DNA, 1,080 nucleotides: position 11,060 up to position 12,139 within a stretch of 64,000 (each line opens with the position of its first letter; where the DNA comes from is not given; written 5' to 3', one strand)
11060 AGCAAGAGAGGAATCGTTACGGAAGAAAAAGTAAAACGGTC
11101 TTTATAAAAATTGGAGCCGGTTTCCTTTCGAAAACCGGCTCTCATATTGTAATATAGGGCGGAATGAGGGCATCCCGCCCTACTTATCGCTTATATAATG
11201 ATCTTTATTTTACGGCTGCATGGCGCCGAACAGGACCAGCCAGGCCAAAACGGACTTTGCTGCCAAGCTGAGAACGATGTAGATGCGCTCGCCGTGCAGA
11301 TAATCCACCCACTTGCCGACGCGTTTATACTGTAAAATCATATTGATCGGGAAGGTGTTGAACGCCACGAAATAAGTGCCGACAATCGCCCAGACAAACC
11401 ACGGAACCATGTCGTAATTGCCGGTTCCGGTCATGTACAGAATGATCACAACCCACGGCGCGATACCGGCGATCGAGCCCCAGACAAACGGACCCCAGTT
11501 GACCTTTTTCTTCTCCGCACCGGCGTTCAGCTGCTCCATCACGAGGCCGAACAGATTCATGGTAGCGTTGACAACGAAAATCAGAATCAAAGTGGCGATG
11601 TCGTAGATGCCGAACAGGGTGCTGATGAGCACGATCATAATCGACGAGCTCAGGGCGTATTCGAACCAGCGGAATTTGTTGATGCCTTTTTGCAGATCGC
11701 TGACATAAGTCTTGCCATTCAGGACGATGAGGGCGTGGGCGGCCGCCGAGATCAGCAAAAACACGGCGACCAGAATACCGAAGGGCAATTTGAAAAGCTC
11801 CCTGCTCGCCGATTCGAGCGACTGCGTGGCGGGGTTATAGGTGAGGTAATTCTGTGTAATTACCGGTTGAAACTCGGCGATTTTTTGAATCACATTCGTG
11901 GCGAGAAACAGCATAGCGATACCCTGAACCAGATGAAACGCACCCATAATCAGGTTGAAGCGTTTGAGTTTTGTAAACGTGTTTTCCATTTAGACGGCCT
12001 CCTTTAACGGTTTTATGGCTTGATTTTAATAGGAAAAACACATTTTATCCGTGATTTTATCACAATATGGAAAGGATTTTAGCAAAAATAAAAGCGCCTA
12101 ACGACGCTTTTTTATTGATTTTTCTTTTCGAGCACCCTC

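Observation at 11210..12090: Heliorhodopsin with intact retinal-binding residues, monocistronic, in a sugar-fermenting Clostridia-like context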

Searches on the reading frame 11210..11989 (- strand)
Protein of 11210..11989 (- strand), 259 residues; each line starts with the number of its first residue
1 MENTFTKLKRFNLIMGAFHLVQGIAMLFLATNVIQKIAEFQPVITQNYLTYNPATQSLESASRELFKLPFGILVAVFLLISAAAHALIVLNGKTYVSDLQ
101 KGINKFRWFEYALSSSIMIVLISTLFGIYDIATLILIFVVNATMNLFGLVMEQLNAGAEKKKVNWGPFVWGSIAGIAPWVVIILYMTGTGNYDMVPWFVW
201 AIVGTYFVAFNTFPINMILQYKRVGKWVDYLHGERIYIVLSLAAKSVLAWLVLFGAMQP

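Call 3: search_protein_families(library=pfam, proteins=[window:11210-11989:-], max_evalue=0.01)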
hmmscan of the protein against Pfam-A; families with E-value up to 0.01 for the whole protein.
window:11210-11989:- (259 aa): 1 family
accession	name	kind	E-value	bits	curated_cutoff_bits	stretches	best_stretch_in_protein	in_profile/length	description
PF18761.7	Heliorhodopsin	-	2.3e-94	315.7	26.7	1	8-257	1-242/242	Heliorhodopsin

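Call 4: search_solved_structures(query=window:11210-11989:-, max_evalue=0.01, show_alignments=3)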
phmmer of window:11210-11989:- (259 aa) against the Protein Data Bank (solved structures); distinct sequences matched with E-value up to 0.01: 6.
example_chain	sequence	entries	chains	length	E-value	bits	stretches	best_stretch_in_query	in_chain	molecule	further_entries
6is6_A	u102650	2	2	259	1.1e-57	198.5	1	3-259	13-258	heliorhodopsin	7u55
7clj_A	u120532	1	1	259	2.6e-57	197.3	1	3-259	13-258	heliorhodopsin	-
9vfc_A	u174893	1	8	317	8.4e-52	179.3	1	11-259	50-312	heliorhodopsin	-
9ljj_A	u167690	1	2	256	1.9e-49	171.6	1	7-259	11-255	Heliorhodopsin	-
6su3_X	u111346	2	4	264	2.1e-49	171.4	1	7-259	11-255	48C12 heliorhodopsin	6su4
6uh3_A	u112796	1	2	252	4.6e-49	170.3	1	7-256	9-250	Heliorhodopsin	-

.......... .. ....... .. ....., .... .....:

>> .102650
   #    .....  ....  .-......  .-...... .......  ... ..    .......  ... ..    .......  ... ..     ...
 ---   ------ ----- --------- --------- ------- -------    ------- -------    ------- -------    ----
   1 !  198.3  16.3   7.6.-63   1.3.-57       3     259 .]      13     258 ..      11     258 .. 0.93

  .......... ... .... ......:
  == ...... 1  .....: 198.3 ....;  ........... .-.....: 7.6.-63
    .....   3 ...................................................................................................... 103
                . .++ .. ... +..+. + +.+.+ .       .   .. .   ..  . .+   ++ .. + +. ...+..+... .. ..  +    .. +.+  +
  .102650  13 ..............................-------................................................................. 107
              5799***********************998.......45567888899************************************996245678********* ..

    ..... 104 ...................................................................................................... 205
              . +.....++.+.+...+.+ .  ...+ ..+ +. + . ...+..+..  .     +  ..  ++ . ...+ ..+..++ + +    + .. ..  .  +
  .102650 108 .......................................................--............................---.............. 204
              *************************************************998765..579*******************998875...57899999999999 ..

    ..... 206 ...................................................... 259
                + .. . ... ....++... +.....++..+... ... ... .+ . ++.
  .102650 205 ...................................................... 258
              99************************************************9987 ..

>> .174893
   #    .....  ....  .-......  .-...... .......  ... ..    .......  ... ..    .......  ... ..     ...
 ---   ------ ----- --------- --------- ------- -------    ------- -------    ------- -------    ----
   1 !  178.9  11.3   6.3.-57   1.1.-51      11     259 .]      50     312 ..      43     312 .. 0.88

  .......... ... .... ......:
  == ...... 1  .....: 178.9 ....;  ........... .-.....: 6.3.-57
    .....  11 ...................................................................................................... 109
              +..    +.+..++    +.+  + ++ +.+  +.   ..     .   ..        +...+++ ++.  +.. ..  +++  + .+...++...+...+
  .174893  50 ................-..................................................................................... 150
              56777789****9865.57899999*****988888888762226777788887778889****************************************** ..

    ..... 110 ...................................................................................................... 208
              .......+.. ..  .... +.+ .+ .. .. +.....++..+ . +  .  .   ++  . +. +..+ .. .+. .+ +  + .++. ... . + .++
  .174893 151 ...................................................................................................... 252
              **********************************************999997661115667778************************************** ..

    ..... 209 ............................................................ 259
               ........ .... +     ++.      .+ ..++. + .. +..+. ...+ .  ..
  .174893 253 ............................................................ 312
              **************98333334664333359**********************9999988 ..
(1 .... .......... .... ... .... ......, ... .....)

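Call 5: find_encoding_contigs(protein=window:11210-11989:-, flank=10000, max_places=10)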
Protein window:11210-11989:- (259 aa): 13 contigs read that carry it; 5 places shown.
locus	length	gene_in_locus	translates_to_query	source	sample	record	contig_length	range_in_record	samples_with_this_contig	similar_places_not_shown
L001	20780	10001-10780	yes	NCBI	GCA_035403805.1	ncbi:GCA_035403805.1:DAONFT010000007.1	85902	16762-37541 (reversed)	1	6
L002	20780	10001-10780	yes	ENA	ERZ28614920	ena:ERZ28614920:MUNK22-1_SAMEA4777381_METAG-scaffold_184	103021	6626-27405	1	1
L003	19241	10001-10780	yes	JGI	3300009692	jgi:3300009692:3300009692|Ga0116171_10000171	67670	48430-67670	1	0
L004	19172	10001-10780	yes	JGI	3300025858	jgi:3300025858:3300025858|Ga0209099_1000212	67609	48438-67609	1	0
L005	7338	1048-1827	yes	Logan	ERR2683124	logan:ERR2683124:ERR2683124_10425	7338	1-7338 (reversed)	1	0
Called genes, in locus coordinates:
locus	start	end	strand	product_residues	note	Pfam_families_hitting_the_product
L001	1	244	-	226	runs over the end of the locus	PF00072:Response_reg, PF00486:Trans_reg_C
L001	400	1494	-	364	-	PF00254:FKBP_C, PF05698:Trigger_C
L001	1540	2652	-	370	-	PF04389:Peptidase_M28 (weak), PF05343:Peptidase_M42 (faint), PF01546:Peptidase_M20, PF07687:M20_dimer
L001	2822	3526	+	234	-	-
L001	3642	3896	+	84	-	PF04226:Transgly_assoc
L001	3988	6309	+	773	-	PF01315:Ald_Xan_dh_C, PF02738:MoCoBD_1, PF20256:MoCoBD_2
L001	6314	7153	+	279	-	PF00941:FAD_binding_5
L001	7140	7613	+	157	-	PF13085:Fer2_3 (weak), PF00111:Fer2, PF01799:Fer2_2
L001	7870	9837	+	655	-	PF00795:CN_hydrolase, PF02540:NAD_synthase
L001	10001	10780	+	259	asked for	PF18761:Heliorhodopsin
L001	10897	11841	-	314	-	PF00795:CN_hydrolase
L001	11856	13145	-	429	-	PF13378:MR_MLE_C (weak)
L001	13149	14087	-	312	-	PF01408:GFO_IDH_MocA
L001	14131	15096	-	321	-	PF00389:2-Hacid_dh (weak), PF02826:2-Hacid_dh_C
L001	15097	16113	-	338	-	PF01408:GFO_IDH_MocA, PF22725:GFO_IDH_MocA_C3, PF02894:GFO_IDH_MocA_C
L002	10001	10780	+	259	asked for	PF18761:Heliorhodopsin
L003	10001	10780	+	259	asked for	PF18761:Heliorhodopsin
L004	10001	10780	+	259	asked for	PF18761:Heliorhodopsin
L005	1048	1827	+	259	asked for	PF18761:Heliorhodopsin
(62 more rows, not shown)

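Call 7: find_homologous_proteins(query=window:11210-11989:-, max_evalue=1e-10)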
Query window:11210-11989:- (259 aa): 4145 proteins with E <= 1e-10 among 7027 candidates; the best 120 are listed.
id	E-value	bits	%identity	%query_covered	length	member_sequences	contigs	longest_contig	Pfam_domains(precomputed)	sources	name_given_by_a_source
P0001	4.4e-155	532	94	100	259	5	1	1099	PF18761.8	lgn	-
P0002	4.0e-138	477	85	98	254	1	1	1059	PF18761.8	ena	-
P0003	1.0e-137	476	83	100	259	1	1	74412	PF18761.8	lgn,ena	-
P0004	2.9e-137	474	82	100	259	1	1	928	PF18761.8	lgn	-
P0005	3.0e-137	474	83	100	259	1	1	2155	PF18761.8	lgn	-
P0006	3.8e-137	474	83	100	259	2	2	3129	PF18761.8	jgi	-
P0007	4.9e-137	473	82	100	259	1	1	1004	PF18761.8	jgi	jgi:hypothetical protein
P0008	5.5e-137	473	83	100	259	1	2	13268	PF18761.8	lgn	-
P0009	9.1e-137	472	82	100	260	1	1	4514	PF18761.8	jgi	-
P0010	1.8e-136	471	81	100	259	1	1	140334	PF18761.8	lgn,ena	-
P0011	4.1e-136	470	81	100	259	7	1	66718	PF18761.8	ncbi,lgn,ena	-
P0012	4.9e-136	470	80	100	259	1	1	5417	PF18761.8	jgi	jgi:hypothetical protein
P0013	5.0e-136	470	82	100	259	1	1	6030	PF18761.8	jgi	jgi:hypothetical protein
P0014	6.4e-136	470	82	100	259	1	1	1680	PF18761.8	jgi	jgi:hypothetical protein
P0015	7.2e-136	470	79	100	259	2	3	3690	PF18761.8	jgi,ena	-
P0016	8.6e-136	469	81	100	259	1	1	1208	PF18761.8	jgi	-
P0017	9.3e-136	469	81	100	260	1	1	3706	PF18761.8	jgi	jgi:hypothetical protein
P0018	2.5e-135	468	82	100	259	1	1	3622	PF18761.8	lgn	-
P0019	2.8e-135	468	81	100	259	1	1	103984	PF18761.8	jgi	-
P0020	3.9e-135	467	81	100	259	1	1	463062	PF18761.8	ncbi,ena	-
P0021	4.0e-135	467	83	100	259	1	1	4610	PF18761.8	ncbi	-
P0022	4.7e-135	467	82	100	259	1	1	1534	PF18761.8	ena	-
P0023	5.2e-135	467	81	100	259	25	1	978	PF18761.8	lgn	-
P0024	5.4e-135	467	81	100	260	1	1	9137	PF18761.8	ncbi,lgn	-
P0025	6.0e-135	466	80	100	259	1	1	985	PF18761.8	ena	-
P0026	6.2e-135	466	80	100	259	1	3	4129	PF18761.8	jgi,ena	-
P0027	7.1e-135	466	81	100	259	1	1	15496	PF18761.8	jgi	jgi:hypothetical protein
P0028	7.2e-135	466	81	100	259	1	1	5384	PF18761.8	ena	-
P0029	9.9e-135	466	81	100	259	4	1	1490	PF18761.8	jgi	-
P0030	1.0e-134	466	82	100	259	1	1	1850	PF18761.8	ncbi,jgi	jgi:hypothetical protein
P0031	1.1e-134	466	81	100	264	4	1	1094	PF18761.8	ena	-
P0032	1.3e-134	465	81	100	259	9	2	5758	PF18761.8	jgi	-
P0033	1.4e-134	465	79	100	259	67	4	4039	PF18761.8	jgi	jgi:hypothetical protein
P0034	1.8e-134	465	81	100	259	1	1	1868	PF18761.8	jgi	jgi:hypothetical protein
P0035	2.0e-134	465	81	100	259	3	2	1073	PF18761.8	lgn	-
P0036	2.5e-134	464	80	100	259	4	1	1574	PF18761.8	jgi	-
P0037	2.6e-134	464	80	100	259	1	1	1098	PF18761.8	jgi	-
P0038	3.2e-134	464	83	100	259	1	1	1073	PF18761.8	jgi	jgi:hypothetical protein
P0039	3.9e-134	464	81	100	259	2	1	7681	PF18761.8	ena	-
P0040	4.3e-134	464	80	100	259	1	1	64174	PF18761.8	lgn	-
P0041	4.9e-134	464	80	100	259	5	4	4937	PF18761.8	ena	-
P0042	4.9e-134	464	81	100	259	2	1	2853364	PF18761.8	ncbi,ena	-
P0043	5.2e-134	463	81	100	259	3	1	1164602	PF18761.8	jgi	jgi:hypothetical protein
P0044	8.7e-134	463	81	100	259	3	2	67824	PF18761.8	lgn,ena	-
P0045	9.0e-134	463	80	100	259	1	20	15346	PF18761.8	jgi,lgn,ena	jgi:hypothetical protein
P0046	9.2e-134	463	79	100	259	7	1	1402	PF18761.8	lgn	-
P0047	9.6e-134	463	81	100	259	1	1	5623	PF18761.8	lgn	-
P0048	1.2e-133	462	81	100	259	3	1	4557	PF18761.8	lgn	-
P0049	1.2e-133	462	80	100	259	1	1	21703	PF18761.8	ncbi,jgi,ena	-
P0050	1.2e-133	462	80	100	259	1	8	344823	PF18761.8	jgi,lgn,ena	-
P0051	1.3e-133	462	82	100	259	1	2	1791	PF18761.8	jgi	jgi:hypothetical protein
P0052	1.6e-133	462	83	100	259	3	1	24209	PF18761.8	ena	-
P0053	1.8e-133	462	82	100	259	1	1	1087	PF18761.8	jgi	jgi:hypothetical protein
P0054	2.3e-133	461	80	100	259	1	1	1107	PF18761.8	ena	-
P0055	2.4e-133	461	82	100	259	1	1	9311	PF18761.8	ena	-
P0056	2.5e-133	461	78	100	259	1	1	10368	PF18761.8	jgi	-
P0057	2.7e-133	461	80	100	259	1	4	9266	PF18761.8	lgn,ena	-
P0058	3.1e-133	461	80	100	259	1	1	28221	PF18761.8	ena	-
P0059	3.1e-133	461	80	100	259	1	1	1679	PF18761.8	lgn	-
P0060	3.6e-133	461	79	100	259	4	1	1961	PF18761.8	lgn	-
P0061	3.6e-133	461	79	100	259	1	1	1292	PF18761.8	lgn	-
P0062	3.9e-133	461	80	100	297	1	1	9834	PF18761.8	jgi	jgi:hypothetical protein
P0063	4.3e-133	460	80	100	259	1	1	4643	PF18761.8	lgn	-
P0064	4.6e-133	460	81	100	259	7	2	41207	PF18761.8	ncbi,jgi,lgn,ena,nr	ncbi:MAG: hypothetical protein CVU96_03805 [Firmicutes bacterium HGW-Firmicutes-20]|jgi:hypothetical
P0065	4.8e-133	460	82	100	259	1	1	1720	PF18761.8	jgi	jgi:hypothetical protein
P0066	4.9e-133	460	81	100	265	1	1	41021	PF18761.8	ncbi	-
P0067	5.0e-133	460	79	100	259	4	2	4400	PF18761.8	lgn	-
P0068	5.1e-133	460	80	100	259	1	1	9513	PF18761.8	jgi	jgi:hypothetical protein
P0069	5.4e-133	460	81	100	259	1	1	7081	PF18761.8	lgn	-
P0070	5.5e-133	460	82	100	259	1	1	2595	PF18761.8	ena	-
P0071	5.5e-133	460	80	100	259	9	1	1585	PF18761.8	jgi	-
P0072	6.6e-133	460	80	98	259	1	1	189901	PF18761.8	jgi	jgi:hypothetical protein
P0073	7.0e-133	460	82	98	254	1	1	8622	PF18761.8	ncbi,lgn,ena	-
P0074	7.1e-133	460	80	100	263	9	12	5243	PF18761.8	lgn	-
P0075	7.5e-133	460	81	100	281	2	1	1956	PF18761.8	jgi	jgi:hypothetical protein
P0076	8.6e-133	459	81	100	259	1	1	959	PF18761.8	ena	-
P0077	9.2e-133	459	80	100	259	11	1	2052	PF18761.8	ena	-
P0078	1.0e-132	459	80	100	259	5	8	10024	PF18761.8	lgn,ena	-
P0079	1.0e-132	459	78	100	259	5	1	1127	PF18761.8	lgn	-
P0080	1.1e-132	459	80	100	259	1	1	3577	PF18761.8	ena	-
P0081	1.3e-132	459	79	100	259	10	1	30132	PF18761.8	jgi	jgi:hypothetical protein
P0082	1.4e-132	459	80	100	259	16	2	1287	PF18761.8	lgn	-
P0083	1.4e-132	459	80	100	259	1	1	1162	PF18761.8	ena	-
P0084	1.6e-132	459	80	100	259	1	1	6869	PF18761.8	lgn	-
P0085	1.9e-132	458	81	100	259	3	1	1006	PF18761.8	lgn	-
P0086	2.2e-132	458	79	100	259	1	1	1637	PF18761.8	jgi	-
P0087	2.3e-132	458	80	100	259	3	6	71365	PF18761.8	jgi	jgi:hypothetical protein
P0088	2.3e-132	458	80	100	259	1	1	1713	PF18761.8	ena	-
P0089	2.3e-132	458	80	100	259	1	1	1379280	PF18761.8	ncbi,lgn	-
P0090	3.3e-132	458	80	100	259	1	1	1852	PF18761.8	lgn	-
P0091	3.5e-132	457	80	100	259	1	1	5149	PF18761.8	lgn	-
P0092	3.8e-132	457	80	100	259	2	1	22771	PF18761.8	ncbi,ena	-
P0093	3.9e-132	457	78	100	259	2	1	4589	PF18761.8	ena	-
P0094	4.1e-132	457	79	100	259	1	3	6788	PF18761.8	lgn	-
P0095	5.0e-132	457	81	100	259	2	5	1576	PF18761.8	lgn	-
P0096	5.1e-132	457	81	100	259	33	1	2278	PF18761.8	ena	-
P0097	5.1e-132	457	81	100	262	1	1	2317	PF18761.8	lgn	-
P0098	5.2e-132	457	79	100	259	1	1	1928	PF18761.8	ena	-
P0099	5.3e-132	457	79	100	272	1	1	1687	PF18761.8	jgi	jgi:hypothetical protein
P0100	5.6e-132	457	79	100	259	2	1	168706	PF18761.8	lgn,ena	-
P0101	6.3e-132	457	80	100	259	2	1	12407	PF18761.8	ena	-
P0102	6.6e-132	457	79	100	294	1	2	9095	PF18761.8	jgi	-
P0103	6.7e-132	457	80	100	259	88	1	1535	PF18761.8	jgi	jgi:hypothetical protein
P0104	6.9e-132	456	81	98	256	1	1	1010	PF18761.8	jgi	jgi:hypothetical protein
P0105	7.0e-132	456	79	100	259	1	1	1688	PF18761.8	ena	-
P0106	7.0e-132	456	79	100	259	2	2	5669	PF18761.8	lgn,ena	-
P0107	7.2e-132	456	80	100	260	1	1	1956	PF18761.8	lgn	-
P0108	7.4e-132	456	80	100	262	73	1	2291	PF18761.8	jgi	-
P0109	7.4e-132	456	79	100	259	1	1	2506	PF18761.8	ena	-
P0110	7.8e-132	456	80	100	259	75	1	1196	PF18761.8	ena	-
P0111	8.4e-132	456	80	100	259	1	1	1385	PF18761.8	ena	-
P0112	8.4e-132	456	81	100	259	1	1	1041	PF18761.8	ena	-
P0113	1.1e-131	456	80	100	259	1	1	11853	PF18761.8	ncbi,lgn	-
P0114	1.2e-131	456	79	100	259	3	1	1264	PF18761.8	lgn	-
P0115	1.2e-131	456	79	100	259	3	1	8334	PF18761.8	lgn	-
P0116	1.3e-131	456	79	100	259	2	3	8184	PF18761.8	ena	-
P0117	1.3e-131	456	80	100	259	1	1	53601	PF18761.8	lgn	-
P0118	1.5e-131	455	78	100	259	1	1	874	PF18761.8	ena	-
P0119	1.5e-131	455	79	100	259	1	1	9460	PF18761.8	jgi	-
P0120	1.5e-131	455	80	100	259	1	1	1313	PF18761.8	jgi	jgi:hypothetical protein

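Call 9: find_related_loci(query=A1, collection=genome_contigs, flank=6000)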
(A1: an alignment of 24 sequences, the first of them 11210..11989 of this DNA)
Query A1 (259 aa) in genome_contigs; peptide patterns used: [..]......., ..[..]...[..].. (x = any residue, [..] = any of these).
600 stretches matched a pattern (row limit reached: there are more); 592 encode a relative of the query (tblastn E <= 1e-3); the best 80 are kept; 80 distinct loci.
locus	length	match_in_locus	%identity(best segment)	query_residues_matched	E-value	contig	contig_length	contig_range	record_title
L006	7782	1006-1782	79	1-259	1e-143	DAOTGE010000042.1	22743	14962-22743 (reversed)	MAG TPA_asm: Eubacteriales bacterium isolate AMR_MDS_3085 NODE_2672_length_22743_cov_10.143159, whole genome shotgun seq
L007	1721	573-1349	81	1-259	1e-154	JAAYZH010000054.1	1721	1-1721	MAG: Clostridiaceae bacterium isolate AS06rmzACSIP_306 97346_AS06, whole genome shotgun sequence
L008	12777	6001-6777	80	1-259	6e-142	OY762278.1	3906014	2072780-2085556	MAG: Christensenellaceae bacterium isolate d7c23e02-40a4-4312-836d-43190f2e112a genome assembly, chromosome: 1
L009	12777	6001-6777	80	1-259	5e-142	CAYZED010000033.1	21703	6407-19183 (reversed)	MAG TPA_asm: uncultured Clostridiaceae bacterium isolate binchicken_co113_3 genome assembly, contig: NODE_2687_length_21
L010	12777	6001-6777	81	1-259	7e-141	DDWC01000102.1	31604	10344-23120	MAG TPA_asm: Firmicutes bacterium UBA2296 UBA2296_contig_37854, whole genome shotgun sequence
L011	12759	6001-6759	81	7-259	9e-141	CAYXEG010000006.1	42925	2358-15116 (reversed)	MAG TPA_asm: uncultured Dehalococcoidales bacterium isolate SRP192927_co6_802 genome assembly, contig: NODE_1357_length_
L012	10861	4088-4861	81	2-259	1e-140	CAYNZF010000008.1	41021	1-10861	MAG TPA_asm: uncultured Oscillospiraceae bacterium isolate SRP192927_co5_687 genome assembly, contig: NODE_791_length_41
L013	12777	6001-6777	81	1-259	1e-139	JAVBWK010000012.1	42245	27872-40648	MAG: Erysipelotrichaceae bacterium isolate ZNE14_Bin74 all_Scaff005479, whole genome shotgun sequence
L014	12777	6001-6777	80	1-259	5e-139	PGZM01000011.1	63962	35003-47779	MAG: Firmicutes bacterium HGW-Firmicutes-9 08E140C01_z5_2013_Ig3399_v2_scaffold_451, whole genome shotgun sequence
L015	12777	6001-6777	79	1-259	4e-139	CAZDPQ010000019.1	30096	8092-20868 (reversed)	MAG TPA_asm: uncultured Oscillospiraceae bacterium isolate binchicken_co190_421 genome assembly, contig: NODE_2939_lengt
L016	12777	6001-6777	79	1-259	9e-139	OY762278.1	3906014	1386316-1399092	MAG: Christensenellaceae bacterium isolate d7c23e02-40a4-4312-836d-43190f2e112a genome assembly, chromosome: 1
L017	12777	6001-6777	80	1-259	9e-139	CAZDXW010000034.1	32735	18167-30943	MAG TPA_asm: uncultured Christensenella sp. isolate binchicken_co152_37 genome assembly, contig: NODE_1580_length_32735_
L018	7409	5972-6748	79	1-259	1e-138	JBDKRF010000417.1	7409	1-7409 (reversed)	MAG: Clostridiaceae bacterium isolate 5_bin.189 c_000001902996, whole genome shotgun sequence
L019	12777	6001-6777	80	1-259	2e-138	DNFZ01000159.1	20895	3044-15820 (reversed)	MAG TPA_asm: Clostridiales bacterium isolate UBA8911 contig_40466, whole genome shotgun sequence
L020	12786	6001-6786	81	1-259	1e-137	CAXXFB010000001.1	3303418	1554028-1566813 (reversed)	MAG: Christensenellaceae bacterium isolate 086d21dd-391b-4e05-b467-ec890eab2947 genome assembly, contig: contig_1, whole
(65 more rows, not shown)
